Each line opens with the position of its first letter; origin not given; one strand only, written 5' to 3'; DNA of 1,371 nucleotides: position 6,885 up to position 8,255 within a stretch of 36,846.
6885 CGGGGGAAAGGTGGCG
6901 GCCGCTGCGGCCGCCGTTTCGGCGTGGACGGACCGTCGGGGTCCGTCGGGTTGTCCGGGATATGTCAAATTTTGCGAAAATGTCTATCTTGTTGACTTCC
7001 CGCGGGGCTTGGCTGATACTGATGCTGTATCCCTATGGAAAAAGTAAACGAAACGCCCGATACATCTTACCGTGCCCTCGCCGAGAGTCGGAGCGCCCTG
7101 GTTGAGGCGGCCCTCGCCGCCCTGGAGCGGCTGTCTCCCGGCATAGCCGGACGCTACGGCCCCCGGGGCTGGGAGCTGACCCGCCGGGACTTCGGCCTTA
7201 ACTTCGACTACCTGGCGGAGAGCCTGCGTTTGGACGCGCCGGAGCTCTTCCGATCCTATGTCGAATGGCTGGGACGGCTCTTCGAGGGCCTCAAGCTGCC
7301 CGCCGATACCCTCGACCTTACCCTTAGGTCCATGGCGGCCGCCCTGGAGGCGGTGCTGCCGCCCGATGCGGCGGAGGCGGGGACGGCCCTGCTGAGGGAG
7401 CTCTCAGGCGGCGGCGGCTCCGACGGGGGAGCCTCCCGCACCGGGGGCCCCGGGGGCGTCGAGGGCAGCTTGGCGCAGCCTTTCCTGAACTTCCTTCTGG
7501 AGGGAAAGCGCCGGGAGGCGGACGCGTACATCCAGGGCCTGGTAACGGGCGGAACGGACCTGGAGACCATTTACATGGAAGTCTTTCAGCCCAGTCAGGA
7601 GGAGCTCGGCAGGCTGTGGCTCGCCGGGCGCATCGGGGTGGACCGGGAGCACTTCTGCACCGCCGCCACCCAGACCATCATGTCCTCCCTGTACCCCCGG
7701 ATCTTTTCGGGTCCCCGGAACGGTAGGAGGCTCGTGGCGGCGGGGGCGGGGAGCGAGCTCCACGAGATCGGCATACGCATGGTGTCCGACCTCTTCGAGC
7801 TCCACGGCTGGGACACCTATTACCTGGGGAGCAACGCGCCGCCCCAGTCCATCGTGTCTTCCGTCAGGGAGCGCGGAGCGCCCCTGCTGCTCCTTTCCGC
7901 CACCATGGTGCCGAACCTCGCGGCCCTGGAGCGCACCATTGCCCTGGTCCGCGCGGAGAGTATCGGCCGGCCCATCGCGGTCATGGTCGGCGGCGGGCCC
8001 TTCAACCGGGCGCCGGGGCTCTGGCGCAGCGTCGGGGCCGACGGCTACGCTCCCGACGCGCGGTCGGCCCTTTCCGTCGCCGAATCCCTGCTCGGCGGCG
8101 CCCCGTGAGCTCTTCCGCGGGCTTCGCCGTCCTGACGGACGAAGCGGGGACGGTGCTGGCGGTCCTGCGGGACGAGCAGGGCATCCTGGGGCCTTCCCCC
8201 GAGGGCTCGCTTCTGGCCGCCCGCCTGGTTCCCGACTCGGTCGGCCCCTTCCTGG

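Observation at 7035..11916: CarH-type B12 photoreceptor module without a DNA-binding domain, translationally coupled to a soluble kinase cascade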

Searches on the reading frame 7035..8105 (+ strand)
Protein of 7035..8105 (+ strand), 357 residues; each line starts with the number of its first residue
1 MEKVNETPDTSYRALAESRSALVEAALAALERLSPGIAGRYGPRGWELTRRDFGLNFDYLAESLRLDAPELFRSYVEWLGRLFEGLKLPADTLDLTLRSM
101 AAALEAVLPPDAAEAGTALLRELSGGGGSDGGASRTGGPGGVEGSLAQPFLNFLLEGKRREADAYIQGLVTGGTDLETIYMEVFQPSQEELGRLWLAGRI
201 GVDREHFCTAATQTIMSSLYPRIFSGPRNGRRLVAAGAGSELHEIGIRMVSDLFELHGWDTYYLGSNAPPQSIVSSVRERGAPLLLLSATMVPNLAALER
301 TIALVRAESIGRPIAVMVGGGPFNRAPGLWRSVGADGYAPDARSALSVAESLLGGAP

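Call 3: search_protein_families(library=pfam, proteins=[window:7035-8105:+], max_evalue=0.01)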
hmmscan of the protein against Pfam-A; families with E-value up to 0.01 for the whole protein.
window:7035-8105:+ (357 aa): 2 families
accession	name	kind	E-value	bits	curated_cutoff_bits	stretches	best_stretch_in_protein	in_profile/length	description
PF02310.24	B12-binding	-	1.6e-19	70.4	32.1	1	232-346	2-120/121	B12 binding domain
PF02607.22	B12-binding_2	-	4.1e-12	46.6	23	1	148-219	3-73/74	B12 binding domain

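Call 4: search_protein_families(library=ncbifam, proteins=[window:7035-8105:+], max_evalue=0.01)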
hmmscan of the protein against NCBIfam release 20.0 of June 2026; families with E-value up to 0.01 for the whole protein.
window:7035-8105:+ (357 aa): 9 families
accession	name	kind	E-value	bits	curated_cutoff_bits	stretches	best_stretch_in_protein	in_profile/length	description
NF041607.1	dimeth_corrin_MtbC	equivalog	6.2e-13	48.7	350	1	237-352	89-202/203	dimethylamine corrinoid protein MtbC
NF047996.1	corrin_MtgC_2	exception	7.3e-13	48.5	370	1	234-353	92-210/212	glycine betaine-specific corrinoid protein MtgC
NF047995.1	corrinoid_MtgC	exception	1.7e-11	44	310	1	189-354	47-214/215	glycine betaine-specific corrinoid protein MtgC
NF052513.1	TransRegCarH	equivalog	2.3e-11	43.5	400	1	145-300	82-234/274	HTH-type transcriptional repressor CarH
TIGR02370.1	pyl_corrinoid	subfamily_domain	3.7e-10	39.5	215.3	1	229-344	83-196/197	methyltransferase cognate corrinoid protein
NF040669.1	MtaC2_Meth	equivalog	2.7e-05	23.6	450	1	234-351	130-244/267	methanol--corrinoid protein MtaC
NF040655.1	MtaC_Meth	equivalog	0.00032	19.8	420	1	233-326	122-213/253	methanol--corrinoid protein MtaC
NF002612.0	PRK02261.1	equivalog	0.0018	17.8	110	1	232-289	5-62/148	methylaspartate mutase subunit S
TIGR02082.1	metH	equivalog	0.0018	15.9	1010.85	1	229-324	733-825/1182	methionine synthase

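Call 6: search_solved_structures(query=window:7035-8105:+, max_evalue=0.01, show_alignments=3)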
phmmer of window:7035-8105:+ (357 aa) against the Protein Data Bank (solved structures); distinct sequences matched with E-value up to 0.01: 26.
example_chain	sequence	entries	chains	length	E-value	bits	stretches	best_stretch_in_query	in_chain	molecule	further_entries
8j2w_A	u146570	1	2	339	3.9e-29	105.2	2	152-348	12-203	Cobalamin-binding protein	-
8j2x_A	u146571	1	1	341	3.9e-29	105.2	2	152-348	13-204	Cobalamin-binding protein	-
8jbs_A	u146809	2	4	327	1.6e-13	53.9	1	167-304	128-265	Putative cobalamin binding protein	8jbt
1y80_A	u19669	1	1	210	6.8e-13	51.8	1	220-353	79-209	Predicted cobalamin binding protein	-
4jgi_A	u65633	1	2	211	1.4e-12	50.7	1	175-351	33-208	Putative uncharacterized protein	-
8j2y_A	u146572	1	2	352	1.8e-10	43.8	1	145-348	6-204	GGDEF domain-containing protein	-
8g3h_A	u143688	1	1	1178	6.4e-07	32.1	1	155-357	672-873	Methionine synthase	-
8c35_A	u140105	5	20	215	8.5e-07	31.7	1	150-299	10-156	Probable transcriptional regulator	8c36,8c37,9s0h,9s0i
5c8a_A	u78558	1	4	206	1.4e-06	31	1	150-299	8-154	Light-dependent transcriptional regulator CarH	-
8c31_A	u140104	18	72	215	1.5e-06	30.9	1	150-299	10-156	Probable transcriptional regulator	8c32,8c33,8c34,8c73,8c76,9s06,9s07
3whp_A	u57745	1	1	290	2.8e-06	30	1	150-299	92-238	Probable transcriptional regulator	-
5c8d_A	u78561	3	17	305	3e-06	29.9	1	150-299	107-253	Light-dependent transcriptional regulator CarH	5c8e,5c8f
7xcn_M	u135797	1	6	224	2.7e-05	26.8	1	173-352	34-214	Trimethylamine methyltransferase corrinoid protein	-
3ezx_A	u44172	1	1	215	4.3e-05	26.1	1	212-349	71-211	Monomethylamine corrinoid protein 1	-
2i2x_B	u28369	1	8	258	4.9e-05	25.9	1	149-355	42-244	Methyltransferase 1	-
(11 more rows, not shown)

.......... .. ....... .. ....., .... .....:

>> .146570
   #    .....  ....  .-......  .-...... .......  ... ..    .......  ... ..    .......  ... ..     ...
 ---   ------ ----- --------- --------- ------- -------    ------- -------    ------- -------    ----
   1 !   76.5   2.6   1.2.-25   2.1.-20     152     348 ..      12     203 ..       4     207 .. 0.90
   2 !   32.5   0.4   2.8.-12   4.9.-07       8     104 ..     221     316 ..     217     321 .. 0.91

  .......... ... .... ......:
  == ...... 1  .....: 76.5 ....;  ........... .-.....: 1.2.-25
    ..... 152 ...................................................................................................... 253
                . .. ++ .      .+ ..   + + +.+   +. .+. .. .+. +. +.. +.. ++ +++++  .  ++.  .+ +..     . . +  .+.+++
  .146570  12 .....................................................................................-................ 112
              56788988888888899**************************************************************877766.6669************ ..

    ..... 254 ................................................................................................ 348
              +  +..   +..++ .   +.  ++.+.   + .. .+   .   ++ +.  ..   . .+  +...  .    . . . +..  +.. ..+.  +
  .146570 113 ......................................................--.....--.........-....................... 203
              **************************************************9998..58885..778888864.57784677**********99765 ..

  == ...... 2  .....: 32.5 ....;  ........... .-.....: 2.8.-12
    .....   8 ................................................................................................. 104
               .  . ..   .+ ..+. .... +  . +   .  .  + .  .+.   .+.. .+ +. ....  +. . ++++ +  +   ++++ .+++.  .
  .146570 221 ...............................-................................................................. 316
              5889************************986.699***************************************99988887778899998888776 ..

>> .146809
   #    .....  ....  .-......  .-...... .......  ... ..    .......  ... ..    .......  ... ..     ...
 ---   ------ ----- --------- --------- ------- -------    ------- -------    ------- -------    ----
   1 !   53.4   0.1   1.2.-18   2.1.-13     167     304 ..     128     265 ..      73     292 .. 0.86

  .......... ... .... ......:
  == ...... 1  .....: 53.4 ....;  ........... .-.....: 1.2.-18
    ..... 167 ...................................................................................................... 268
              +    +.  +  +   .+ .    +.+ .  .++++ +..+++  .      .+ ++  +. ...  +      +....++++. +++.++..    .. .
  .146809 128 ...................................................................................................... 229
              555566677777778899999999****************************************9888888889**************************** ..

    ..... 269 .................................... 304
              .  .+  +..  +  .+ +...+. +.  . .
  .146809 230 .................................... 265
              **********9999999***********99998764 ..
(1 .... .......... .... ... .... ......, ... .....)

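Call 7: find_homologous_proteins(query=window:7035-8105:+, max_evalue=0.00001)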
Query window:7035-8105:+ (357 aa): 431 proteins with E <= 0.00001 among 8000 candidates; the best 120 are listed.
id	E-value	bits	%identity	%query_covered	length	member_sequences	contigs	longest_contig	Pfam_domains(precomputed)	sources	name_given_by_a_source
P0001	6.3e-221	751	98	100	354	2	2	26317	PF02607.23,PF02310.25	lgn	-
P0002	5.7e-148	511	70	95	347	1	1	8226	PF02607.23,PF02310.25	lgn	-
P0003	1.1e-90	322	50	95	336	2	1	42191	PF02607.23,PF02310.25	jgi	jgi:methanogenic corrinoid protein MtbC1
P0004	3.4e-90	321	48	94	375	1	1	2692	PF02607.23,PF02310.25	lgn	-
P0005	5.4e-88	314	48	90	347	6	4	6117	PF02607.23,PF02310.25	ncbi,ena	-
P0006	2.0e-87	312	47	95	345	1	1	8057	PF02607.23,PF02310.25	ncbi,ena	-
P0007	5.8e-87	310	48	96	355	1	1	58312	PF02607.23,PF02310.25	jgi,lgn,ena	-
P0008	7.4e-86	307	45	97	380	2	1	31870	PF02607.23,PF02310.25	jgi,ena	-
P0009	1.4e-84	302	45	96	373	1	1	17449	PF02607.23,PF02310.25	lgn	-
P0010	3.2e-84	301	46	96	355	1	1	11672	PF02607.23,PF02310.25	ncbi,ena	-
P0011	1.6e-83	299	46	99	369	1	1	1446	PF02607.23,PF02310.25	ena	-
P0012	4.4e-83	297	45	99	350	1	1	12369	PF02607.23,PF02310.25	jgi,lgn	-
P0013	7.6e-82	293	45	98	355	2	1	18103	PF02607.23,PF02310.25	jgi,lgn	-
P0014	1.5e-81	292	45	96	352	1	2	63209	PF02607.23,PF00502.26,PF02310.25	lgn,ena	-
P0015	1.6e-81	292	46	91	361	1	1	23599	PF02607.23,PF00502.26,PF02310.25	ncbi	-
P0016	2.7e-80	288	45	96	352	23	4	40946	PF02607.23,PF00502.26,PF02310.25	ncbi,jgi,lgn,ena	-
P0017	4.5e-80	288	45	89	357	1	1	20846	PF02607.23,PF02310.25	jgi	jgi:methanogenic corrinoid protein MtbC1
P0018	6.7e-80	287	46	87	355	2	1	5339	PF02607.23,PF02310.25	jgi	-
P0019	1.0e-79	286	47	96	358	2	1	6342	PF02607.23,PF00502.26,PF02310.25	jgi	jgi:methanogenic corrinoid protein MtbC1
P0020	1.0e-79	286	47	86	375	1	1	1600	PF02607.23,PF00502.26,PF02310.25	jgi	jgi:methanogenic corrinoid protein MtbC1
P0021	1.5e-78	283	45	95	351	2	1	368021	PF02607.23,PF02310.25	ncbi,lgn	-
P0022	2.6e-78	282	44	94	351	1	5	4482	PF02607.23,PF00502.26,PF02310.25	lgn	-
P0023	5.1e-78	281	47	90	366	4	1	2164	PF02607.23,PF00502.26,PF02310.25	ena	-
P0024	5.1e-78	281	46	90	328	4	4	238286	PF02607.23,PF02310.25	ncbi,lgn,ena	-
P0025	7.1e-78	280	44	97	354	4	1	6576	PF02607.23,PF02310.25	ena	-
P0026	8.5e-78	280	44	96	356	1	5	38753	PF02607.23,PF00502.26,PF02310.25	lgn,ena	-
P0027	1.0e-77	280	46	88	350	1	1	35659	PF02607.23,PF02310.25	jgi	jgi:MerR family transcriptional regulator, light-induced transcriptional regulator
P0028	1.3e-77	279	43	99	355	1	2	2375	PF02607.23,PF02310.25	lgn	-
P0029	1.4e-77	279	43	99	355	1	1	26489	PF02607.23,PF02310.25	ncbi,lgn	-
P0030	1.5e-77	279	45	95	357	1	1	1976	PF02607.23,PF00502.26,PF02310.25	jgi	jgi:methanogenic corrinoid protein MtbC1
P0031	1.5e-77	279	44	95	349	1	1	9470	PF02607.23,PF02310.25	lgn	-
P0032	1.7e-77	279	46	96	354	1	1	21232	PF02607.23,PF00502.26,PF02310.25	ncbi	-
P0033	2.9e-77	278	44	99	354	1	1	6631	PF02607.23,PF00502.26,PF02310.25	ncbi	-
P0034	3.1e-77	278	46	88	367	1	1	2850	PF02607.23,PF02310.25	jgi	jgi:methanogenic corrinoid protein MtbC1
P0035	3.5e-77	278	43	93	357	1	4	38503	PF02607.23,PF02310.25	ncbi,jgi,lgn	ncbi:MAG: cobalamin B12-binding domain-containing protein [Anaerolineae bacterium]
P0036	5.5e-77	277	44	99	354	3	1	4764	PF02607.23,PF02310.25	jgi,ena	-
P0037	6.8e-77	277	44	96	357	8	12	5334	PF02607.23,PF02310.25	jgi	jgi:methanogenic corrinoid protein MtbC1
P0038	7.5e-77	277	43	95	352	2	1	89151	PF02607.23,PF02310.25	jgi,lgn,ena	-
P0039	7.8e-77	277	45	95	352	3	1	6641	PF02607.23,PF02310.25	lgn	-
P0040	9.8e-77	277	44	94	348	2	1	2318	PF02607.23,PF02310.25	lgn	-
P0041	1.1e-76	276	44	97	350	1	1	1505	PF02607.23,PF00502.26,PF02310.25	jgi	jgi:methanogenic corrinoid protein MtbC1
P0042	1.2e-76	276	43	91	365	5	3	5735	PF02607.23,PF00502.26,PF02310.25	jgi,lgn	jgi:methanogenic corrinoid protein MtbC1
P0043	1.4e-76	276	45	96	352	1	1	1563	PF02607.23,PF02310.25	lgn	-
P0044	1.9e-76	276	43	96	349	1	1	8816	PF02607.23,PF02310.25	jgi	-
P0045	2.0e-76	276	43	96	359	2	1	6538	PF02607.23,PF00502.26,PF02310.25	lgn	-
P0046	3.1e-76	275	45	94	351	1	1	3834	PF02607.23,PF02310.25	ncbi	-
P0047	3.3e-76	275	45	90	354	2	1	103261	PF02607.23,PF02310.25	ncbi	ncbi:MAG: cobalamin-dependent protein [Caldilineaceae bacterium]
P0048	3.5e-76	275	44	96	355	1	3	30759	PF02607.23,PF02310.25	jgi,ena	-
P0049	7.8e-76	274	42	98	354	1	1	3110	PF02607.23,PF02310.25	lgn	-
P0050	8.5e-76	274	44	95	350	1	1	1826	PF02607.23,PF02310.25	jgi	jgi:methanogenic corrinoid protein MtbC1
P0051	9.1e-76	273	46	93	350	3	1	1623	PF02607.23,PF02310.25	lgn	-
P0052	9.9e-76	273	42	99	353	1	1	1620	PF02607.23,PF00502.26,PF02310.25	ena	-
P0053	1.5e-75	273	43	98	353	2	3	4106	PF02607.23,PF02310.25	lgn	-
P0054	1.7e-75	273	44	99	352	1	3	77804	PF02607.23,PF02310.25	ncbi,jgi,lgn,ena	-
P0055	1.9e-75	272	42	96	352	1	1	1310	PF02607.23,PF02310.25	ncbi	-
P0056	2.2e-75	272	42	97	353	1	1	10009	PF02607.23,PF00502.26,PF02310.25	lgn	-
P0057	2.9e-75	272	44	95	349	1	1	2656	PF02607.23,PF00502.26,PF02310.25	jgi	jgi:methanogenic corrinoid protein MtbC1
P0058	2.9e-75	272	43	98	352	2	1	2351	PF02607.23,PF02310.25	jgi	-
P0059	3.0e-75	272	43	95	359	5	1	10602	PF02607.23,PF00502.26,PF02310.25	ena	-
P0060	3.3e-75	272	45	95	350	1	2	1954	PF02607.23,PF02310.25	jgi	jgi:methanogenic corrinoid protein MtbC1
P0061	3.3e-75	272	44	90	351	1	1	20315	PF02607.23,PF00502.26,PF02310.25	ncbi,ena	-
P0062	3.6e-75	271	41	99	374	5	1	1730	PF02607.23,PF00502.26,PF02310.25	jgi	-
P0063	4.5e-75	271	45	96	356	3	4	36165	PF02607.23,PF00502.26,PF02310.25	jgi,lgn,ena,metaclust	metaclust:\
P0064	4.8e-75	271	42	98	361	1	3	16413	PF02607.23,PF00502.26,PF02310.25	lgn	-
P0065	5.5e-75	271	43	98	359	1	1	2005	PF02607.23,PF02310.25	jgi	jgi:MerR family transcriptional regulator, light-induced transcriptional regulator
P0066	5.5e-75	271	44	89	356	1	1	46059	PF02607.23,PF02310.25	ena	-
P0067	6.1e-75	271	45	96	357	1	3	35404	PF02607.23,PF02310.25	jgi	jgi:methylmalonyl-CoA mutase cobalamin-binding domain/chain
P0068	6.6e-75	271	43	99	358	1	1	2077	PF02607.23,PF00502.26,PF02310.25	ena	-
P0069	7.1e-75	270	45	94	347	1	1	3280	PF02607.23,PF02310.25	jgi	jgi:MerR family transcriptional regulator, light-induced transcriptional regulator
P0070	8.6e-75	270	42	96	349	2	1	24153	PF02607.23,PF02310.25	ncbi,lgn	-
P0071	9.0e-75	270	47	85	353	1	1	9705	PF02607.23,PF02310.25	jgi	-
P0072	1.1e-74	270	44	97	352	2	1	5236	PF02607.23,PF02310.25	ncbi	-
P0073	1.1e-74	270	44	96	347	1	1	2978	PF02607.23,PF02310.25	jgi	jgi:MerR family transcriptional regulator, light-induced transcriptional regulator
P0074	1.6e-74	269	47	90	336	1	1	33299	PF02607.23,PF02310.25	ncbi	-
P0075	1.7e-74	269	44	96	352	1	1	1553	PF02607.23,PF02310.25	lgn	-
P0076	1.8e-74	269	43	95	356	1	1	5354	PF02607.23,PF00502.26,PF02310.25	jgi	-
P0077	2.4e-74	269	42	96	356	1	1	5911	PF02607.23,PF00502.26,PF02310.25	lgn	-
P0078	2.5e-74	269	45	95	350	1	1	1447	PF02607.23,PF02310.25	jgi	jgi:methanogenic corrinoid protein MtbC1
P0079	3.0e-74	268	44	90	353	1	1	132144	PF02607.23,PF00502.26,PF02310.25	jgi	jgi:methanogenic corrinoid protein MtbC1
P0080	3.1e-74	268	43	96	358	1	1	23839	PF02607.23,PF00502.26,PF02310.25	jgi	jgi:methanogenic corrinoid protein MtbC1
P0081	3.4e-74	268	43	99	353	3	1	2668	PF02607.23,PF02310.25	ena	-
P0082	3.4e-74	268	42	96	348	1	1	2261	PF02607.23,PF02310.25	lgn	-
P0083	3.7e-74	268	44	94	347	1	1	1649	PF02607.23,PF02310.25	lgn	-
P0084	4.3e-74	268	46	87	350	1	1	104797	PF02607.23,PF02310.25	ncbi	ncbi:MAG: cobalamin-dependent protein [Chloroflexota bacterium]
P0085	4.4e-74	268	43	97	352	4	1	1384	PF02607.23,PF02310.25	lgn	-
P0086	8.1e-74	267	42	95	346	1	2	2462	PF02607.23,PF02310.25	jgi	jgi:MerR family transcriptional regulator, light-induced transcriptional regulator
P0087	1.5e-73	266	44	92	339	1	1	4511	PF02607.23,PF02310.25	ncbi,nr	ncbi:MAG: cobalamin-dependent protein, partial [Anaerolineae bacterium]|nr:cobalamin-dependent prote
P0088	1.6e-73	266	44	90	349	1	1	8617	PF02607.23,PF02310.25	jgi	jgi:methanogenic corrinoid protein MtbC1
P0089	2.0e-73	266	40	91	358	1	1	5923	PF02607.23,PF00502.26,PF02310.25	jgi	-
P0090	2.1e-73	266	42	98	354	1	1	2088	PF02607.23,PF02310.25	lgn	-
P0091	2.5e-73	265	42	99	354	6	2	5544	PF02607.23,PF02310.25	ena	-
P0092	3.3e-73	265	41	96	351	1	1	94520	PF02607.23,PF02310.25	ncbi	-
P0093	3.6e-73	265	39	98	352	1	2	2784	PF02607.23,PF02310.25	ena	-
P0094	4.8e-73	264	46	84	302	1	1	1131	PF02607.23,PF02310.25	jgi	jgi:methanogenic corrinoid protein MtbC1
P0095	5.4e-73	264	43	97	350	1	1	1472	PF02607.23,PF02310.25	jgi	jgi:methanogenic corrinoid protein MtbC1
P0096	6.4e-73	264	39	92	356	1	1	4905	PF02607.23,PF00502.26,PF02310.25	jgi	jgi:MerR family transcriptional regulator, light-induced transcriptional regulator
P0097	6.4e-73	264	44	96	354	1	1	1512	PF02607.23,PF02310.25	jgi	jgi:methanogenic corrinoid protein MtbC1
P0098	6.9e-73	264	45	89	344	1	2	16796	PF02607.23,PF02310.25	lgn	-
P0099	7.0e-73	264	44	90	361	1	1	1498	PF02607.23,PF02310.25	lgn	-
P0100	7.5e-73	264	42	95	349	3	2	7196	PF02607.23,PF02310.25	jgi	jgi:methanogenic corrinoid protein MtbC1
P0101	7.6e-73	264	43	93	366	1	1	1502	PF02607.23,PF02310.25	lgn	-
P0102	8.8e-73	264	41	95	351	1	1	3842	PF02607.23,PF00502.26,PF02310.25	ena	-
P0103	9.3e-73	264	45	86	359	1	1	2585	PF02607.23,PF00502.26,PF02310.25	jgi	jgi:methanogenic corrinoid protein MtbC1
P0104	9.5e-73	264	43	96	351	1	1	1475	PF02607.23,PF02310.25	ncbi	-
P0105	1.0e-72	263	43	89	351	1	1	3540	PF02607.23,PF00502.26,PF02310.25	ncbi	-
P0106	1.0e-72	263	43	93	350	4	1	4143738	PF02607.23,PF02310.25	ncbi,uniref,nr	ncbi:hypothetical protein TH61_13455 [Rufibacter sp. DG15C]|uniref:cobalamin B12-binding domain-cont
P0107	1.1e-72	263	42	95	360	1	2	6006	PF02607.23,PF00502.26,PF02310.25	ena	-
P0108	1.4e-72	263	44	90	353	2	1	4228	PF02607.23,PF02310.25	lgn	-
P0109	1.4e-72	263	42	94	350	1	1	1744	PF02607.23,PF02310.25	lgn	-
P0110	1.4e-72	263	41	96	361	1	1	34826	PF02607.23,PF00502.26,PF02310.25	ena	-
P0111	1.5e-72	263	44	88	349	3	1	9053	PF02607.23,PF00502.26,PF02310.25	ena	-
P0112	1.6e-72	263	44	93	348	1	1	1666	PF02607.23,PF02310.25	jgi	jgi:methanogenic corrinoid protein MtbC1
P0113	1.8e-72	263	43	96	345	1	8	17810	PF02607.23,PF02310.25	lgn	-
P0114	2.1e-72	262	42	99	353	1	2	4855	PF02607.23,PF02310.25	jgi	jgi:methanogenic corrinoid protein MtbC1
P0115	2.2e-72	262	45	94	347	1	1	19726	PF02607.23,PF02310.25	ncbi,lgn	-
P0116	2.3e-72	262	43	96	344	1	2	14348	PF02607.23,PF00502.26,PF02310.25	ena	-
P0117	2.8e-72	262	41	97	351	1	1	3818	PF02607.23,PF02310.25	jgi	jgi:methanogenic corrinoid protein MtbC1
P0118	3.1e-72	262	40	100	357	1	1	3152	PF02607.23,PF00502.26,PF02310.25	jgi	jgi:MerR family transcriptional regulator, light-induced transcriptional regulator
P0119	4.0e-72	261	42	94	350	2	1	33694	PF02607.23,PF02310.25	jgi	jgi:MerR family transcriptional regulator, light-induced transcriptional regulator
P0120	4.5e-72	261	43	90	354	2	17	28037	PF02607.23,PF00502.26,PF02310.25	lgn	-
